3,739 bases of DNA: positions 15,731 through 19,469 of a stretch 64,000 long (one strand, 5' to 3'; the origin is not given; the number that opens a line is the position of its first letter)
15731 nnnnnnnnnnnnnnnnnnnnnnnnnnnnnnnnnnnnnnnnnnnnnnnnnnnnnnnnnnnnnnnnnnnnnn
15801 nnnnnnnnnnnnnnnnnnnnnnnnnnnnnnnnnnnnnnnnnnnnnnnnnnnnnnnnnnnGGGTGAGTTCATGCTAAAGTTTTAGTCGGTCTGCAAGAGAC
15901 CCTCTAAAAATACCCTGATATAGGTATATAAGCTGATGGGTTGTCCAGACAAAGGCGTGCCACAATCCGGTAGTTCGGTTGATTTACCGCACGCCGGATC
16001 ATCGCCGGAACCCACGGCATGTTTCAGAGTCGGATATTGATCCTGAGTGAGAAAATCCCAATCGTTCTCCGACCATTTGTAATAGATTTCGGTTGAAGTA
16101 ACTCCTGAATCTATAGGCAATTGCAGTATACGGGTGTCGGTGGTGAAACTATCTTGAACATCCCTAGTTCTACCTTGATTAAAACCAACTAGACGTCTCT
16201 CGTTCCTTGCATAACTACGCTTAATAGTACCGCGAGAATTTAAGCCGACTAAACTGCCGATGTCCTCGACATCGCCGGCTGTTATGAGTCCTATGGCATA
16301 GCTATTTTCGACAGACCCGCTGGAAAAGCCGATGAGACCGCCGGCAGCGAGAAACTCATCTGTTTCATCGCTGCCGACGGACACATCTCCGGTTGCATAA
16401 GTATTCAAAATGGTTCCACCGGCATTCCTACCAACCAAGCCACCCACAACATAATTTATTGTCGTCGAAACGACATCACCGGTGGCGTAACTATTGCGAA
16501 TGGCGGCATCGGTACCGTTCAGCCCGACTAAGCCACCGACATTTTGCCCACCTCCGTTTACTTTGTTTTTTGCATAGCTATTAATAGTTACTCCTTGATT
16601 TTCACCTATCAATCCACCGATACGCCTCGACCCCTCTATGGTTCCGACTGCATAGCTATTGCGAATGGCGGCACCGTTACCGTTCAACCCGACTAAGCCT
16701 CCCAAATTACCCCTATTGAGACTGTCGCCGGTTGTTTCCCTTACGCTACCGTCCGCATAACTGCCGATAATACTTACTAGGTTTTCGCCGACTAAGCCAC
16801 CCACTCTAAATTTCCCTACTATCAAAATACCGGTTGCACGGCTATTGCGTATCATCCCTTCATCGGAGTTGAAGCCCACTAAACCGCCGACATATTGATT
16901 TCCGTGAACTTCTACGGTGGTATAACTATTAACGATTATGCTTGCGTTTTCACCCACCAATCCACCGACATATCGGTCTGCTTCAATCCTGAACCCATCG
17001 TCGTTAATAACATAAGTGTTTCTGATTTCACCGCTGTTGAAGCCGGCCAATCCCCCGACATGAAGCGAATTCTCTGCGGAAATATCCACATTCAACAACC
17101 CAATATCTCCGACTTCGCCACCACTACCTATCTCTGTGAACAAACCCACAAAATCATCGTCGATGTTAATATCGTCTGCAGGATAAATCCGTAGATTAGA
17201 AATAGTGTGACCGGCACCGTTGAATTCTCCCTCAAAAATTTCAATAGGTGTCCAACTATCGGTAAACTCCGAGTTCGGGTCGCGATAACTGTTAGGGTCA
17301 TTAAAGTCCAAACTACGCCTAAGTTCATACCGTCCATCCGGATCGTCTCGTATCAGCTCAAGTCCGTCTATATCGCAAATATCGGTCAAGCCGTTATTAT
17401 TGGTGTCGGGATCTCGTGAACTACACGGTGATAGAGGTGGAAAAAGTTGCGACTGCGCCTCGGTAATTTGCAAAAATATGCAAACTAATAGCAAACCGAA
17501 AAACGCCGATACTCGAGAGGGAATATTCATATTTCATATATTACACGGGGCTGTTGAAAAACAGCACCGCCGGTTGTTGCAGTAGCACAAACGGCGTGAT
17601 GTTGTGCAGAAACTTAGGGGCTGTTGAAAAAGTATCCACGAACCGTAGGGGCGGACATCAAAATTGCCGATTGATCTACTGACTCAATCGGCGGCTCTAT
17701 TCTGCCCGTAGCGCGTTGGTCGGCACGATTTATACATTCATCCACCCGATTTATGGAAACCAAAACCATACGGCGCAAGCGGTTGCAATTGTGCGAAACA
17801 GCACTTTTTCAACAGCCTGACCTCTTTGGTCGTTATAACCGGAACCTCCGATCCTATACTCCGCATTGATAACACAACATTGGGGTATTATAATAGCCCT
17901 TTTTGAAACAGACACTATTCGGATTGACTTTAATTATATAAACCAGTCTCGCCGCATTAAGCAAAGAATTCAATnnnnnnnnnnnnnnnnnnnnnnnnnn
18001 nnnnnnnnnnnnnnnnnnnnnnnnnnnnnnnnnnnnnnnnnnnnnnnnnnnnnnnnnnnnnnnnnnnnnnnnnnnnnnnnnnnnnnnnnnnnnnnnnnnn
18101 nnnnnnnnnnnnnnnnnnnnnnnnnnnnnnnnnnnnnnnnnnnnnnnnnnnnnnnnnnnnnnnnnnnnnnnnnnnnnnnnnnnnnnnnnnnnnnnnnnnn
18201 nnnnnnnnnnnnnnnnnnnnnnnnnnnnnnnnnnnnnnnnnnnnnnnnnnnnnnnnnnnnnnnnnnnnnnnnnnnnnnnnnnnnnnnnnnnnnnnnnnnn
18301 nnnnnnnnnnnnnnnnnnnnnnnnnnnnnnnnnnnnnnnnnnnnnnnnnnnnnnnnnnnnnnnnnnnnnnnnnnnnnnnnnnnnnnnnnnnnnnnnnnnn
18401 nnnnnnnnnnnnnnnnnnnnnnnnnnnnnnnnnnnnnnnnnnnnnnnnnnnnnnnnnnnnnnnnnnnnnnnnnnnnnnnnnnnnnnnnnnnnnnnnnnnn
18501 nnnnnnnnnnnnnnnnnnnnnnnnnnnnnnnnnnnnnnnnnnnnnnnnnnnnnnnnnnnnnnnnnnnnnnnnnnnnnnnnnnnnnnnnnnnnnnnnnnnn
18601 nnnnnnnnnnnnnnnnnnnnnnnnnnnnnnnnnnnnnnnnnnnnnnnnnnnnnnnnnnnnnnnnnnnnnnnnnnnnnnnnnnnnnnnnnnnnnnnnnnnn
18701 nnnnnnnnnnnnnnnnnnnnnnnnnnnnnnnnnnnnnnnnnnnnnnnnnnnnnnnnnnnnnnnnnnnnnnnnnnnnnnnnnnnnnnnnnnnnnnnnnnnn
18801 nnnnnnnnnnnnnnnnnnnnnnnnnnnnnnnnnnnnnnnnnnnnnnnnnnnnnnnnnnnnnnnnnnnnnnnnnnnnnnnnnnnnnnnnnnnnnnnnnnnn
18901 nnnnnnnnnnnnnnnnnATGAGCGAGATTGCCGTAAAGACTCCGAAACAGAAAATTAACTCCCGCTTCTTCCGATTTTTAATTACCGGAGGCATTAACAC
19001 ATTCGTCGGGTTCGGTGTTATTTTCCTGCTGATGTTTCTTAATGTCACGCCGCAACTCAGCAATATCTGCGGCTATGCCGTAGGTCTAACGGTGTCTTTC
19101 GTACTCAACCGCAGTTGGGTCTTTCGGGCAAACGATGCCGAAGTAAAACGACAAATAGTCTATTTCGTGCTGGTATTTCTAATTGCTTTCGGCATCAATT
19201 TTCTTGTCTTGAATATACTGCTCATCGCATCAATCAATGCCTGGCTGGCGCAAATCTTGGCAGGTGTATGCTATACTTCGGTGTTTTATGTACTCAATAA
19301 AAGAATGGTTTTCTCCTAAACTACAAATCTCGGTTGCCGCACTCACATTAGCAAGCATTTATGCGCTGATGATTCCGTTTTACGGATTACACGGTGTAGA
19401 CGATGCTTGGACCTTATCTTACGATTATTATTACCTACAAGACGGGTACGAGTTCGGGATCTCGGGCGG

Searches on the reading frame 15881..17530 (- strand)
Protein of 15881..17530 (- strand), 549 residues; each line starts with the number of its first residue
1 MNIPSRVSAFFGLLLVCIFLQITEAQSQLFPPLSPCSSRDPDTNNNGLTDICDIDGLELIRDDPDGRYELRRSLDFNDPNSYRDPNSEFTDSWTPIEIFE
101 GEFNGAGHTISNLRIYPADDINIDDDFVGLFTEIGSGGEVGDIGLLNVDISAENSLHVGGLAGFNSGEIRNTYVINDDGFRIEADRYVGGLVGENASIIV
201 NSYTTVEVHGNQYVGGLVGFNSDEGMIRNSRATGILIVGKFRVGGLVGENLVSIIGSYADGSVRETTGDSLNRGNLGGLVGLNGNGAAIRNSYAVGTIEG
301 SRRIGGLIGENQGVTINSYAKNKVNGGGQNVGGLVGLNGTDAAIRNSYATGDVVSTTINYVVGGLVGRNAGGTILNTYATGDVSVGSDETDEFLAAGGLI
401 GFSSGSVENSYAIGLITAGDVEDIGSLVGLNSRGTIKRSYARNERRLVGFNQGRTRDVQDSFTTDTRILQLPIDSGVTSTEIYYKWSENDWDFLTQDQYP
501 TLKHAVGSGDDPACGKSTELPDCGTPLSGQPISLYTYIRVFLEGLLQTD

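Call 6: search_protein_families(library=pfam, proteins=[window:15881-17530:-], max_evalue=0.1)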
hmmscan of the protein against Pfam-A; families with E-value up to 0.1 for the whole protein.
window:15881-17530:- (549 aa): 1 family
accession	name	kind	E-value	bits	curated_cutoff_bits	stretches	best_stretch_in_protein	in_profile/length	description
PF07581.17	Glug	-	3.5e-42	140.3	20.5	9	327-354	1-28/28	The GLUG motif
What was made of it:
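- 15881..17530 (-): GLUG-repeat secreted protein (549 aa) with signal peptide (17450-17530) and variant tag. Pfam Glug 3.5e-42, 9 repeats (call 6).
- On GLUG-repeat proteins (passenger of 15881-17530): E = 3.5e-42, 9 repeats (call 6).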

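Call 7: search_protein_families(library=ncbifam, proteins=[window:15881-17530:-], max_evalue=1)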
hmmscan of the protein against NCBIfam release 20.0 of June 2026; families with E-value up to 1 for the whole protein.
window:15881-17530:- (549 aa): 1 family
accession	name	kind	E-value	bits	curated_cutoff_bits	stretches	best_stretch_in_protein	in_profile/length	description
NF046017.1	ZmpA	exception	3.9e-08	31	3000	3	60-267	879-1080/2052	zinc metalloprotease A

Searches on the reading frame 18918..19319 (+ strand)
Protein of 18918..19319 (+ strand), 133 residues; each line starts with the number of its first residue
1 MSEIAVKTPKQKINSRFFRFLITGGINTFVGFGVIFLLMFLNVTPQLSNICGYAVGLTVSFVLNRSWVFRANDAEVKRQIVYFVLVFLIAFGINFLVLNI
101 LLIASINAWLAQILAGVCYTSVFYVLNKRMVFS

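Call 67: search_protein_families(library=pfam, proteins=[window:18918-19319:+], max_evalue=0.01)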
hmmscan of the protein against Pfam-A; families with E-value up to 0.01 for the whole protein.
window:18918-19319:+ (133 aa): 1 family
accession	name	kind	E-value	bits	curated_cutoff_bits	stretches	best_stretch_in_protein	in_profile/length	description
PF04138.20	GtrA_DPMS_TM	-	2.2e-24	86.3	26.1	1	19-132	1-117/117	GtrA/DPMS, transmembrane domain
